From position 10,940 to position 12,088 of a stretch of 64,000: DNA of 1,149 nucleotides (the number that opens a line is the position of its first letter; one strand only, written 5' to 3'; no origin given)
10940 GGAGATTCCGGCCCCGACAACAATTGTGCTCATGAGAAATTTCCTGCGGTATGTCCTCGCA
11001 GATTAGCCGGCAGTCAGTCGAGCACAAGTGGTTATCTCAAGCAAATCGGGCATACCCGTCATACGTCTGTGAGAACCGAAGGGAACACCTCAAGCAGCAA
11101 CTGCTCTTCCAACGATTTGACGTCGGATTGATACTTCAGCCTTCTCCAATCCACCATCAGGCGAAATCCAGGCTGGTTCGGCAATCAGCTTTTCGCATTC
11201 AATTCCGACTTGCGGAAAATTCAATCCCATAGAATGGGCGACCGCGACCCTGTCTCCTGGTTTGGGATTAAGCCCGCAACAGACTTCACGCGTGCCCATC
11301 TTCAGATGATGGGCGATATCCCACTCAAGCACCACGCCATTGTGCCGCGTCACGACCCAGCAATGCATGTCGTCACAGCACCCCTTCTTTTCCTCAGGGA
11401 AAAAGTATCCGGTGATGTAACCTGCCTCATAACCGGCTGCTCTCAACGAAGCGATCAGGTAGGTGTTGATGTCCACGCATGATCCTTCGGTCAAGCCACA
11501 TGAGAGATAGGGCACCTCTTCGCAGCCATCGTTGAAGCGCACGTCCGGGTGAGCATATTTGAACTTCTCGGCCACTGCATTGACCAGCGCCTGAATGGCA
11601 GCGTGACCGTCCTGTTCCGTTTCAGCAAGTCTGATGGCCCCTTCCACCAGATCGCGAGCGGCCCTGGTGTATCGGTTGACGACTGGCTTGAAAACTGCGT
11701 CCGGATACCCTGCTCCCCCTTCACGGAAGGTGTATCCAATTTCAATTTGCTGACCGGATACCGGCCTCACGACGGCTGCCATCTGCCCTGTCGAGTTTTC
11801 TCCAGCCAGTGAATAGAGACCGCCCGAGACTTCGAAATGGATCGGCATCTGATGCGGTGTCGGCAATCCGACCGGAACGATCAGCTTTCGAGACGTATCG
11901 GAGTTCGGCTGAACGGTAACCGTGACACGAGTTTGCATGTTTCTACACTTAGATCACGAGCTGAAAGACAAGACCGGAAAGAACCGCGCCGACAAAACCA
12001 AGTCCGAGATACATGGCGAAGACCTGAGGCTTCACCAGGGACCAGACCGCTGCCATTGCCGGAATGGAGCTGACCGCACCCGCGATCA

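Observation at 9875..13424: ArsR(CC)-ArsP-transglutaminase-sarcosine-oxidase-like operon: possible undescribed organoarsenical pathway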

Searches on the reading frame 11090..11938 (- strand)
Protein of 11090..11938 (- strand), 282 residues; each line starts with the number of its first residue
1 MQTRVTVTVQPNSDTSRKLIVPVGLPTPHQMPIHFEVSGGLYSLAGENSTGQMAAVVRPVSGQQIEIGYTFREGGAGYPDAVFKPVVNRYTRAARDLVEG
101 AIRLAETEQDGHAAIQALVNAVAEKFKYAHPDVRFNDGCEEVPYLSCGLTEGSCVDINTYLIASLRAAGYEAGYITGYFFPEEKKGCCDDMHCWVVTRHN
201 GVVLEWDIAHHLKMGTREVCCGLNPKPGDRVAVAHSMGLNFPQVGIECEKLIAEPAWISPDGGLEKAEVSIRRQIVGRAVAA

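Call 3: search_protein_families(library=pfam, proteins=[window:11090-11938:-], max_evalue=0.01)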
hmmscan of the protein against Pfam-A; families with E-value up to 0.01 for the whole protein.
window:11090-11938:- (282 aa): 1 family
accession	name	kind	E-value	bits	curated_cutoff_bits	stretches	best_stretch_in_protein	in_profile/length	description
PF01841.26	Transglut_core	-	2.6e-09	37.8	23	1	104-195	7-94/108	Transglutaminase-like superfamily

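Call 4: search_protein_families(library=ncbifam, proteins=[window:11090-11938:-], max_evalue=0.01)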
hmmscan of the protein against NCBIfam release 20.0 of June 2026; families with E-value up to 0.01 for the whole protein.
window:11090-11938:- (282 aa): 0 families

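Call 5: find_related_loci(query=window:11090-11938:-, collection=genome_contigs, flank=6000)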
Query window:11090-11938:- (282 aa) in genome_contigs; peptide patterns used: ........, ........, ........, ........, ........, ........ (x = any residue, [..] = any of these).
85 stretches matched a pattern; 29 encode a relative of the query (tblastn E <= 1e-3); 29 distinct loci.
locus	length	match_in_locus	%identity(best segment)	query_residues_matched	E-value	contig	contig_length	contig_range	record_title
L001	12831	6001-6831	91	1-277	2e-176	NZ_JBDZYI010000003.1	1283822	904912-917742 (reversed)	Roseibium sp. SCP15 contig00003, whole genome shotgun sequence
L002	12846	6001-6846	88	1-282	1e-174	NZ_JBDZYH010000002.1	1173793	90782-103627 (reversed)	Roseibium sp. SCP14 contig00002, whole genome shotgun sequence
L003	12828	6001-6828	75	1-278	7e-145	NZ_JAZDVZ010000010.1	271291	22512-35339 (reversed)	Roseibium sp. FZY0029 NODE_10_length_271291_cov_81.317211, whole genome shotgun sequence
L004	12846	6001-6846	72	1-282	8e-141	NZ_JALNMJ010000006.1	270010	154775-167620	Roseibium sediminicola strain CAU 1639 contig6, whole genome shotgun sequence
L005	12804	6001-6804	75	1-270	9e-139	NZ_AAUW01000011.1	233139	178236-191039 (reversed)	Roseibium aggregatum IAM 12614 1101096003791, whole genome shotgun sequence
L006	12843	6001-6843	72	1-282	6e-134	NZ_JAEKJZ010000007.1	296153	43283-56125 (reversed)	Roseibium aggregatum strain SY-2-12 SY-2-12_ctg007, whole genome shotgun sequence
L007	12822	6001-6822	69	1-274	3e-131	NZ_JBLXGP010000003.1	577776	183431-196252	MAG: Roseibium sp. isolate ET04-20 T04maxbin_out.060RE.5K@3, whole genome shotgun sequence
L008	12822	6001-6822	68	1-274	3e-128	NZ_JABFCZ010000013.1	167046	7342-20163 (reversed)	Roseibium aggregatum strain PHM038 NODE_13_length_167046_cov_49.5614, whole genome shotgun sequence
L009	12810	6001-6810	61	3-272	2e-117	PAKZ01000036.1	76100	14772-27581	MAG: Ahrensia sp. isolate SAT55 MHASMcontig_1585653, whole genome shotgun sequence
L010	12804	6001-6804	62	5-272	2e-117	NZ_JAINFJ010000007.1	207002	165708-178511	Oricola indica strain JL-62 Oricola_sp._JL-62_Scaf7_length_207002_cov_168.933, whole genome shotgun sequence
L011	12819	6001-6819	60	5-279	2e-113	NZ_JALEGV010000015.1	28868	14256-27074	MAG: Oricola sp. isolate HH_bin22 k97_63355, whole genome shotgun sequence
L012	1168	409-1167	60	2-254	4e-118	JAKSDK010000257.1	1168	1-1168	MAG: Phycisphaerales bacterium isolate MAG.67 k141_1540882, whole genome shotgun sequence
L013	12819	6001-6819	60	1-272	4e-101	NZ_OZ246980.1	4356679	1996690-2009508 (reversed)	MAG: Bauldia sp. isolate f11412da-b0a6-441c-8354-d297e2cae7d0 chromosome 1, complete sequence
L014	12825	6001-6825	76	1-274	1e-99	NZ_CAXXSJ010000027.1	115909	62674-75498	MAG: uncultured Roseibium sp. isolate dc6a2ad0-4f5c-4e88-b403-63d74cd9d5b8 contig_27, whole genome shotgun sequence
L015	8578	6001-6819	55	1-274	6e-98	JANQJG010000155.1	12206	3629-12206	MAG: Rhodospirillales bacterium isolate PL25a_bin.107 k99_981635, whole genome shotgun sequence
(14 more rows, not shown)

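Call 10: search_solved_structures(query=window:11090-11938:-, max_evalue=1, show_alignments=2)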
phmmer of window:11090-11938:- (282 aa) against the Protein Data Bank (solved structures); distinct sequences matched with E-value up to 1: 1.
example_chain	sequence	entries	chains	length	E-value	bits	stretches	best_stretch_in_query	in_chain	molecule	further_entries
7w06_A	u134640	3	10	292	0.0061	19.2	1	64-154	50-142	Transcriptional regulator, LysR family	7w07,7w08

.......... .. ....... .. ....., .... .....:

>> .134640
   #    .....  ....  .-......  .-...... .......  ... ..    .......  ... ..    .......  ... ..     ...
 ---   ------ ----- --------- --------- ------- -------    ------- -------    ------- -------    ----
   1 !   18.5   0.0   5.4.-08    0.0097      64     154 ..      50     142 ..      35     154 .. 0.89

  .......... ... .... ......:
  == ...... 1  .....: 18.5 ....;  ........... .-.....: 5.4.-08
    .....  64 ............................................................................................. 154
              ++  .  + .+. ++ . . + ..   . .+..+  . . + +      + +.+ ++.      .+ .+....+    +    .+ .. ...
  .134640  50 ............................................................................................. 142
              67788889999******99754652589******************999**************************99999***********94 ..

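Call 22: find_homologous_proteins(query=window:11093-11938:-, max_evalue=0.001)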
Query window:11093-11938:- (282 aa): 719 proteins with E <= 0.001 among 2060 candidates; the best 120 are listed.
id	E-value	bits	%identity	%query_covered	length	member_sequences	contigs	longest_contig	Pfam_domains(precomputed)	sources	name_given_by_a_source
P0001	5.0e-176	602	91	100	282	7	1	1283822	PF01841.26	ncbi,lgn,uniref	ncbi:transglutaminase-like domain-containing protein [Roseibium sp. SCPC15]|uniref:transglutaminase-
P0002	4.5e-152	523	77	100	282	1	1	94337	PF01841.26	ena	-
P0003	5.6e-150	517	77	100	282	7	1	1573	PF01841.26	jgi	jgi:hypothetical protein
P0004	3.2e-146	504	75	100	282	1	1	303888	PF01841.26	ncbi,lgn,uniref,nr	ncbi:transglutaminase-like domain-containing protein [Roseibium marinum]|uniref:Transglutaminase sup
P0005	3.3e-146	504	74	100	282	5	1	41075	PF01841.26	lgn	-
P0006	4.0e-146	504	74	100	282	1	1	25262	PF01841.26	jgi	jgi:transglutaminase superfamily protein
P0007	4.7e-146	504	74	100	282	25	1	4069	PF01841.26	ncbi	-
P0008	9.1e-145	499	75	100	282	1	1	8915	PF01841.26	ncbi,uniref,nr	ncbi:MAG: transglutaminase-like domain-containing protein [Roseibium sp.]|uniref:transglutaminase-li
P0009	1.1e-144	499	76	100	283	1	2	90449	PF01841.26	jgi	-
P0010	4.2e-144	497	74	100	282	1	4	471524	PF01841.26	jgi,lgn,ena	-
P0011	5.0e-144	497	76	98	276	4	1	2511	PF01841.26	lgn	-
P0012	6.1e-144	497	72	100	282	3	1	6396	PF01841.26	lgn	-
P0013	7.8e-143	493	73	100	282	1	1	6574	PF01841.26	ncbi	-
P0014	9.7e-143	493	74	100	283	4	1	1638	PF01841.26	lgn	-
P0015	5.5e-142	490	72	100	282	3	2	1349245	PF01841.26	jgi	-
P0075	3.3e-113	396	61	96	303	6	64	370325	PF01841.26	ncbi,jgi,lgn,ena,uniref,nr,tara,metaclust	ncbi:transglutaminase family protein [Oricola sp.]|uniref:transglutaminase-like domain-containing pr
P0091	4.0e-109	382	59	95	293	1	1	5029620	PF01841.26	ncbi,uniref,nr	ncbi:transglutaminase-like domain-containing protein [Breoghania sp. L-A4]|uniref:transglutaminase-l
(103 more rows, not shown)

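Call 23: find_encoding_contigs(protein=P0075, flank=8000, max_places=4)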
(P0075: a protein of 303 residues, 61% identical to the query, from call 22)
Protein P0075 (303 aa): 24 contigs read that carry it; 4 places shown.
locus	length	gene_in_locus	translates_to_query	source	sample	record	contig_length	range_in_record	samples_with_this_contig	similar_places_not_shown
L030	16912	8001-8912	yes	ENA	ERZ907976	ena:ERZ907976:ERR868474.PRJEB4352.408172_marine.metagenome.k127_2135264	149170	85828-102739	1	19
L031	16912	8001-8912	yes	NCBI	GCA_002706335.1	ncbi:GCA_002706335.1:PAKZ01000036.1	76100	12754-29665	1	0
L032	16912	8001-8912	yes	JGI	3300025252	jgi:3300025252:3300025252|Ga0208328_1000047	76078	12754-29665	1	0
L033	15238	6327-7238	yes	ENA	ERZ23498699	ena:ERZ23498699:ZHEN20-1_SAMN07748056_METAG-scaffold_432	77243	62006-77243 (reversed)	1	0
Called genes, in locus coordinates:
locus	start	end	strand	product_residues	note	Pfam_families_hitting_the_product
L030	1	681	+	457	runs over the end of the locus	PF00171:Aldedh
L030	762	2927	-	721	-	PF00141:peroxidase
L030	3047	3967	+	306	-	PF00126:HTH_1, PF03466:LysR_substrate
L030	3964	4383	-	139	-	PF01124:MAPEG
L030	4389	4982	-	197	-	-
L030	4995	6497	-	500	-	PF00478:IMPDH, PF00571:CBS, PF00977:His_biosynth (weak), PF03060:NMO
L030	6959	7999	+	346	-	PF03773:ArsP_1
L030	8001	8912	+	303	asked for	PF01841:Transglut_core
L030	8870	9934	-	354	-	-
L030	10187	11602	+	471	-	PF07690:MFS_1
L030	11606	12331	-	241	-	PF01728:FtsJ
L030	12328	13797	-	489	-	PF02541:Ppx-GppA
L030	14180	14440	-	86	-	-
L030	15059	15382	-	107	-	-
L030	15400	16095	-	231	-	PF00156:Pribosyltran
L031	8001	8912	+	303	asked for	PF01841:Transglut_core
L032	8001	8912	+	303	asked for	PF01841:Transglut_core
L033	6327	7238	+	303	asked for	PF01841:Transglut_core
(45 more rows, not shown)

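Call 24: find_encoding_contigs(protein=P0091, flank=8000, max_places=2)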
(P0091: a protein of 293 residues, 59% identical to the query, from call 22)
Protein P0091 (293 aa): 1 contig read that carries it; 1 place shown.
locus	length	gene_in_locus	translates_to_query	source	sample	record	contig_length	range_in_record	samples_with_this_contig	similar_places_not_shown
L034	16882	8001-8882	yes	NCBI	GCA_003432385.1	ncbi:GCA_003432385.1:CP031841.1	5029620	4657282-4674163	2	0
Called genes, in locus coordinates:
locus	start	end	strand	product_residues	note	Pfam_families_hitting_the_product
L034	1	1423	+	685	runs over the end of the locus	PF03979:Sigma70_r1_1, PF00140:Sigma70_r1_2, PF04546:Sigma70_ner, PF04542:Sigma70_r2, PF04539:Sigma70_r3, PF04545:Sigma70_r4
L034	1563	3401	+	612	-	PF11638:DnaA_N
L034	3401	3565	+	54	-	-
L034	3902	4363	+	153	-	-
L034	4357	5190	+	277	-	PF06059:DUF930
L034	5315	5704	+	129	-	PF07681:DoxX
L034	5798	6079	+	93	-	PF05015:HigB-like_toxin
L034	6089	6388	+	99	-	-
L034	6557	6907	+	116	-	PF14394:DUF4423 (weak), PF01022:HTH_5 (weak), PF12840:HTH_20, PF09339:HTH_IclR (weak)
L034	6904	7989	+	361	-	PF03773:ArsP_1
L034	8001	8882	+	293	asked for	PF01841:Transglut_core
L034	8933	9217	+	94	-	PF10262:Rdx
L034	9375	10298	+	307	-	PF00892:EamA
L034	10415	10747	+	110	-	-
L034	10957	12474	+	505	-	PF05228:CHASE4, PF00990:GGDEF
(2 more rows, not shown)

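Call 25: predict_structure(alignment_id=A1)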
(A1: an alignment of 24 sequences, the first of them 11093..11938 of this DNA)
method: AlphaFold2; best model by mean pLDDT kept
length: 282 residues; sequences in the alignment: 24
mean_pLDDT: 84.7   pTM: 0.84
mean pLDDT of the five models: 84.7, 83.6, 83.3, 82.4, 80.8
residues with pLDDT >= 90: 140; 70-90: 106; 50-70: 23; < 50: 13
segments of 3 or more residues with pLDDT < 50: 146-151, 278-282
pLDDT, mean of each block of 10 residues (from residue 1): 94 85 94 96 92 93 93 94 84 76 90 93 72 57 49 73 89 93 89 92 91 81 83 88 88 87 88 76 40
secondary structure, 60 per line:
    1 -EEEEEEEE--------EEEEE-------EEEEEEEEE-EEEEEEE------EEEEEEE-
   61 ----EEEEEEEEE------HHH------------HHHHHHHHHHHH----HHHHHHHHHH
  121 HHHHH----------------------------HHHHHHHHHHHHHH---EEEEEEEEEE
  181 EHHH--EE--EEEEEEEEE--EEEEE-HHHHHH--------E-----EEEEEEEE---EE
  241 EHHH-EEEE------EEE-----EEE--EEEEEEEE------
elements in order: E2-9 E18-22 E30-38 E40-46 E53-59 E65-73 H95-106 H111-125 H154-167 E171-181 E191-199 E202-206 H208-213 E228-235 E239-241 E246-249 E256-258 E264-266 E269-276

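Call 30: fold_search(model_id=the predicted structure, library=pdb)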
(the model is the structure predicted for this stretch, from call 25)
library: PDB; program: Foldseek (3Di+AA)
matches with E <= 10: 608; with E <= 0.001: 4
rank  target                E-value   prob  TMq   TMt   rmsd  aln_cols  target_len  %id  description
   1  3isr_A                7.3e-09  1.00  0.54  0.53   7.2       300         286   15  The Crystal Structure of a Putative Cysteine Protease from Cytophaga hutchinsonii to 1.9A (released 2009-09-08)
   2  3isr_C                8.6e-09  1.00  0.55  0.55   7.3       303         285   14  The Crystal Structure of a Putative Cysteine Protease from Cytophaga hutchinsonii to 1.9A (released 2009-09-08)
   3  3isr_B                3.1e-08  1.00  0.55  0.54  11.5       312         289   13  The Crystal Structure of a Putative Cysteine Protease from Cytophaga hutchinsonii to 1.9A (released 2009-09-08)
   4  6g49                  2.5e-04  1.00  0.35  0.35  10.5       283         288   11  Crystal structure of the periplasmic domain of TgpA from Pseudomonas aeruginosa (released 2019-04-10)
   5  3kd4_A                3.7e-03  0.99  0.30  0.18  14.1       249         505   14  CRYSTAL STRUCTURE OF A PUTATIVE PROTEASE (BDI_1141) FROM PARABACTEROIDES DISTASONIS ATCC 8503 AT 2.00 A RESOLUTION (released 2009-11-24)
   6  9crn                  4.4e-03  1.00  0.31  0.25   9.9       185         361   12  Crystal structure of Streptococcus pyogenes TglA (released 2024-08-14)
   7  8rmy_A                9.3e-03  0.87  0.28  0.18  22.6       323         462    9  Transglutaminase 3 in complex with inhibitor Z-don and DH patient-derived Fab DH63-A02 (released 2025-03-12)
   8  8oxx_A                1.4e-02  0.85  0.28  0.18  20.9       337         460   10  Transglutaminase 3 in complex with inhibitor Z-don and DH patient-derived Fab DH63-B02 (released 2023-10-18)
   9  8cs9_X                1.6e-02  0.44  0.27  0.14  25.8       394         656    9  Composite reconstruction of Class 1 of the erythrocyte ankyrin-1 complex (released 2022-07-20)
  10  3s3j_A                1.8e-02  0.82  0.28  0.13  21.6       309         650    7  Transglutaminase 2 in complex with a novel inhibitor (released 2012-06-06)
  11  8rmy_D                2.0e-02  0.80  0.27  0.18  22.9       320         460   10  Transglutaminase 3 in complex with inhibitor Z-don and DH patient-derived Fab DH63-A02 (released 2025-03-12)
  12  7tvz_E                2.1e-02  0.44  0.26  0.13  24.4       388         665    8  Cryo-EM structure of human band 3-protein 4.2 complex in diagonal conformation (released 2022-06-08)
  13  9a3v_A                2.3e-02  0.47  0.29  0.14  23.3       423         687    7  Predicted model of tissue transglutaminase 2 (TG2) in complex with plasma fibronectin type III modules 14 and 15 (FNII (released 2024-02-02)
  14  9bc3_A                2.6e-02  0.51  0.28  0.20  23.8       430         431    9  Transglutaminase 2 - Alternate state (released 2024-07-03)
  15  3s3p_A                2.7e-02  0.20  0.21  0.12  22.4       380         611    9  Transglutaminase 2 in complex with a novel inhibitor (released 2012-06-06)
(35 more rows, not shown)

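Call 38: find_related_loci(query=A1, collection=genome_contigs, flank=6000)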
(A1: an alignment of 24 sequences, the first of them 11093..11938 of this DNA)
Query A1 (282 aa) in genome_contigs; peptide patterns used: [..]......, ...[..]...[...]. (x = any residue, [..] = any of these).
246 stretches matched a pattern; 239 encode a relative of the query (tblastn E <= 1e-3); the best 80 are kept; 80 distinct loci.
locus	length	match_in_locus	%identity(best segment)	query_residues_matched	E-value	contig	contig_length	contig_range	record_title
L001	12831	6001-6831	91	1-277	5e-176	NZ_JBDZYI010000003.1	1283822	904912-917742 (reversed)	Roseibium sp. SCP15 contig00003, whole genome shotgun sequence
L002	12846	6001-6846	88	1-282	3e-174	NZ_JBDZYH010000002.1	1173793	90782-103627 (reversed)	Roseibium sp. SCP14 contig00002, whole genome shotgun sequence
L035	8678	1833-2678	75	1-282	1e-149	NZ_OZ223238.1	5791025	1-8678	MAG: Roseibium sp. isolate 0fc6a3e5-5e58-4fac-be03-b88af31c51d1 chromosome 1, complete sequence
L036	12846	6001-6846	73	1-282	9e-147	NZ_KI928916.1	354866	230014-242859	Labrenzia sp. DG1229 scaffold00001, whole genome shotgun sequence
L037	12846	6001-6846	73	1-282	4e-146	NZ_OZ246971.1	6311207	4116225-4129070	MAG: Roseibium sp. isolate 95aaee5d-35a8-4d7e-892b-7468bf657e5e chromosome 1, complete sequence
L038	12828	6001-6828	75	1-276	5e-146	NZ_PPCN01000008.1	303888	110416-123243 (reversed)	Roseibium marinum strain DSM 17023 Ga0181000_108, whole genome shotgun sequence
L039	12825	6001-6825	75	1-275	8e-146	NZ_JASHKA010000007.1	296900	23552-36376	Roseibium sp. MMSF_3544 NODE_7_length_296900_cov_22.660306, whole genome shotgun sequence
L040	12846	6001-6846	73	1-282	2e-145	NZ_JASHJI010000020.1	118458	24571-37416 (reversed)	Roseibium sp. MMSF_3412 NODE_20_length_118458_cov_29.922023, whole genome shotgun sequence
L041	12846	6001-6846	72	1-282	4e-145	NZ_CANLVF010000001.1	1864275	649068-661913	Uncultured Roseibium sp. isolate 2-83.fasta NODE_1, whole genome shotgun sequence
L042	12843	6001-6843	73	1-282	5e-146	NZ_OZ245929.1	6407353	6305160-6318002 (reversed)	MAG: Roseibium sp. isolate 53e13de0-8f18-46ea-8143-c70c1218eb9c chromosome 1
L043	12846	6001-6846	73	1-282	5e-145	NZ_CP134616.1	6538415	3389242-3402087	MAG: Roseibium sp. isolate RCC3390-4c chromosome, complete genome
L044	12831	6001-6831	72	1-277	9e-145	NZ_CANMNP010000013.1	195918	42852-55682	Uncultured Roseibium sp. isolate 4-649-3Z.fasta NODE_13, whole genome shotgun sequence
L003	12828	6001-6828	75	1-278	2e-144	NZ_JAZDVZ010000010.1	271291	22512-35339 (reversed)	Roseibium sp. FZY0029 NODE_10_length_271291_cov_81.317211, whole genome shotgun sequence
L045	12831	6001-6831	72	1-277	8e-144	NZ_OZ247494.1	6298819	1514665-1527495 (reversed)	MAG: Roseibium sp. isolate b54729f7-9816-49cb-88c6-7c4e8b7b1b36 chromosome 1, complete sequence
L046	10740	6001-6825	73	1-275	2e-143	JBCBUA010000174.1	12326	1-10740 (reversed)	MAG: Pseudomonadota bacterium isolate J06639_5 NODE_174_length_12326_cov_8.402482, whole genome shotgun sequence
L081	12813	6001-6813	51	1-271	1e-91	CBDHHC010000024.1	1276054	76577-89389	MAG: Methyloligellaceae bacterium isolate 6e79dc5b-b747-4b3e-a7fd-7c60e5cccdde genome assembly, contig: contig_24, whole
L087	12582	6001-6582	65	82-274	7e-83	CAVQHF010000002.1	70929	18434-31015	MAG: uncultured Alphaproteobacteria bacterium isolate MFD05684.bin.2.182 genome assembly, contig: contig_109579, whole g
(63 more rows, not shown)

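Call 46: search_protein_families(library=pfam, proteins=[L081:3441-4241:+, L081:4218-4643:-, L081:4707-5255:-, L081:5386-5739:-, L081:6834-7493:-, L081:7463-8854:-, L081:8902-9735:-, L081:10496-11080:-, L081:11363-12484:-, L087:5479-5922:+], max_evalue=0.001)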
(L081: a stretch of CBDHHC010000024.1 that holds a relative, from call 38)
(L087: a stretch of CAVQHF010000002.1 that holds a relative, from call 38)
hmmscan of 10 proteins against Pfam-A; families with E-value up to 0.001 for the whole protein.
L081:3441-4241:+ (266 aa): 5 families
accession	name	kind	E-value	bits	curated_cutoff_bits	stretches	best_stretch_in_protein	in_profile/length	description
PF13683.12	rve_3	-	2.7e-30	104.3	26.5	1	174-239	2-67/67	Integrase core domain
PF00665.32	rve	-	1.3e-21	77.2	32.6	1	91-185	5-102/102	Integrase core domain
PF13276.12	HTH_21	-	9.2e-17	61.5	28.1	1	15-71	3-60/60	HTH-like domain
PF13333.12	rve_2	-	3.1e-06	27.7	22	1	192-237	1-46/56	Integrase core domain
PF24764.1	rva_4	-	9.3e-05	22.7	26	0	113-162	28-77/194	Integrase core domain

L081:4218-4643:- (141 aa): 0 families

L081:4707-5255:- (182 aa): 1 family
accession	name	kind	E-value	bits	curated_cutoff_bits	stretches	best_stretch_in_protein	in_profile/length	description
PF01292.26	Ni_hydr_CYTB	-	3.8e-16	59.8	30.1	1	10-181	2-177/179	Prokaryotic cytochrome b561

L081:5386-5739:- (117 aa): 0 families

L081:6834-7493:- (219 aa): 0 families

L081:7463-8854:- (463 aa): 0 families

L081:8902-9735:- (277 aa): 1 family
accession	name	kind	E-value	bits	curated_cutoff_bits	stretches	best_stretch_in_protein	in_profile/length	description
PF03358.20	FMN_red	-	5e-31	107.8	24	1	37-182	1-151/152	NADPH-dependent FMN reductase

L081:10496-11080:- (194 aa): 0 families

L081:11363-12484:- (373 aa): 6 families
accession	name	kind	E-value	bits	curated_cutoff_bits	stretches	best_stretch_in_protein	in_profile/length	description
PF01262.27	AlaDh_PNT_C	-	1.1e-83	280.4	23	1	141-352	1-213/214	Alanine dehydrogenase/PNT, C-terminal domain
PF05222.21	AlaDh_PNT_N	-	1e-50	171.9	30.4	1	4-137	1-136/136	Alanine dehydrogenase/PNT, N-terminal domain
PF07992.20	Pyr_redox_2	-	4.3e-07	30.1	26.1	1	167-216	141-190/291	Pyridine nucleotide-disulphide oxidoreductase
PF02826.25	2-Hacid_dh_C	-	4e-06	26.8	25.1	1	169-268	37-127/178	D-isomer specific 2-hydroxyacid dehydrogenase, NAD binding domain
PF00070.33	Pyr_redox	-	9.1e-06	26.5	22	1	170-213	1-44/82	Pyridine nucleotide-disulphide oxidoreductase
PF01488.26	Shikimate_DH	-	0.00081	19.9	24.3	0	168-268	12-112/138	Shikimate / quinate 5-dehydrogenase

L087:5479-5922:+ (147 aa): 8 families
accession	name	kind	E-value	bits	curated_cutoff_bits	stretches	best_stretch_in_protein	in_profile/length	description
PF12840.13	HTH_20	-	2.8e-10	40.4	27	1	59-111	1-51/51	Helix-turn-helix domain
PF01022.26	HTH_5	-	3e-07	30.6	22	1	62-109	2-46/47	Bacterial regulatory protein, arsR family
PF09339.16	HTH_IclR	-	4.3e-07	30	22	1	66-111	7-51/52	IclR helix-turn-helix domain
PF12802.13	MarR_2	-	3.2e-05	24.5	27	1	65-115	8-60/61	MarR family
PF13412.12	HTH_24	-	4.5e-05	23.4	21.9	1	64-109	5-48/48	Winged helix-turn-helix DNA-binding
PF24038.1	DUF7347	-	0.00016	22.3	27.6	1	53-112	2-61/77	Domain of unknown function (DUF7347)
PF01978.25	TrmB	-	0.00019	21.6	25.6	1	65-114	11-58/68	Sugar-specific transcriptional regulator TrmB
PF05158.18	RNA_pol_Rpc34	-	0.00026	21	28.4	1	51-112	74-134/332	RNA polymerase Rpc34 subunit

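Call 57: search_protein_families(library=pfam, proteins=[L003:6854-7543:-, L081:6834-7493:-, L081:7463-8854:-], max_evalue=0.01)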
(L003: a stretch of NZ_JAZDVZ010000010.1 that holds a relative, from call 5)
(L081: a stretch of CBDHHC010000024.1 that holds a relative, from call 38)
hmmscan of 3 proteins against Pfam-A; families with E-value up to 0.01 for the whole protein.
L003:6854-7543:- (229 aa): 3 families
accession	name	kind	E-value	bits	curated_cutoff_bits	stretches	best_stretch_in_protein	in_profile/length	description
PF16867.11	DMSP_lyase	-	1.3e-39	136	27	1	49-205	2-161/162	Dimethlysulfonioproprionate lyase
PF12973.13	Cupin_7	-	1.1e-05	25.6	27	1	144-200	37-91/105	ChrR Cupin-like domain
PF07883.17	Cupin_2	-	0.0022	18.1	27.2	1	144-208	2-68/70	Cupin domain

L081:6834-7493:- (219 aa): 0 families

L081:7463-8854:- (463 aa): 0 families

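Call 62: search_dna_similar(query=window:11093-11938:-, collection=plasmids, mode=protein, max_rows=25, max_evalue=1e-10)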
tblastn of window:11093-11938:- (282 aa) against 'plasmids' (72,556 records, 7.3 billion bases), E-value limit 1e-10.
No match.

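Call 82: search_protein_representatives(alignment_id=A1)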
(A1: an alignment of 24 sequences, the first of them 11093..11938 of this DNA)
Query: 24 sequences, 268 profile positions. Proteins with E-value up to 0.001 (for the whole library): 210; up to 1e-10: 145; up to 1e-30: 83. The best 150 are listed.
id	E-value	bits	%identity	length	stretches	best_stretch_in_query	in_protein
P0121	4.1e-99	347.5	-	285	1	12-258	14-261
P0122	6.6e-93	327.1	-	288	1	4-256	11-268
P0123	1.1e-91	323.2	-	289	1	11-264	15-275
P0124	1.3e-90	319.6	-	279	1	3-260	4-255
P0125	6.4e-90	317.4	-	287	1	3-258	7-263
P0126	1.4e-89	316.2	-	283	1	8-257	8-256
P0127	5.1e-87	307.8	-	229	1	52-267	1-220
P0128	9.2e-86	303.7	-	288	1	8-260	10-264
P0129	1.0e-83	297.0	-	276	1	2-268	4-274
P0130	1.8e-83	296.2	-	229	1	51-255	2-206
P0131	2.0e-83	296.0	-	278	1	4-255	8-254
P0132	3.3e-80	285.5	-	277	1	14-261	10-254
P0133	8.1e-80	284.2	-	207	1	113-242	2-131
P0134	8.8e-79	280.8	-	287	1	57-238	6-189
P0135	8.2e-78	277.6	-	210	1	2-197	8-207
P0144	1.0e-62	228.1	-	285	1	2-266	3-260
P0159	2.3e-47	177.8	-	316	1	6-265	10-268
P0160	3.8e-47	177.1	-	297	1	2-260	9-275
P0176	6.5e-42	159.9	-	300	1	11-261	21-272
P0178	8.1e-41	156.3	-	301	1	15-263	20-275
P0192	6.9e-36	140.2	-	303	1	5-266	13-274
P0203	1.0e-30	123.2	-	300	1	7-267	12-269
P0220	1.5e-27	112.9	-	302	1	9-266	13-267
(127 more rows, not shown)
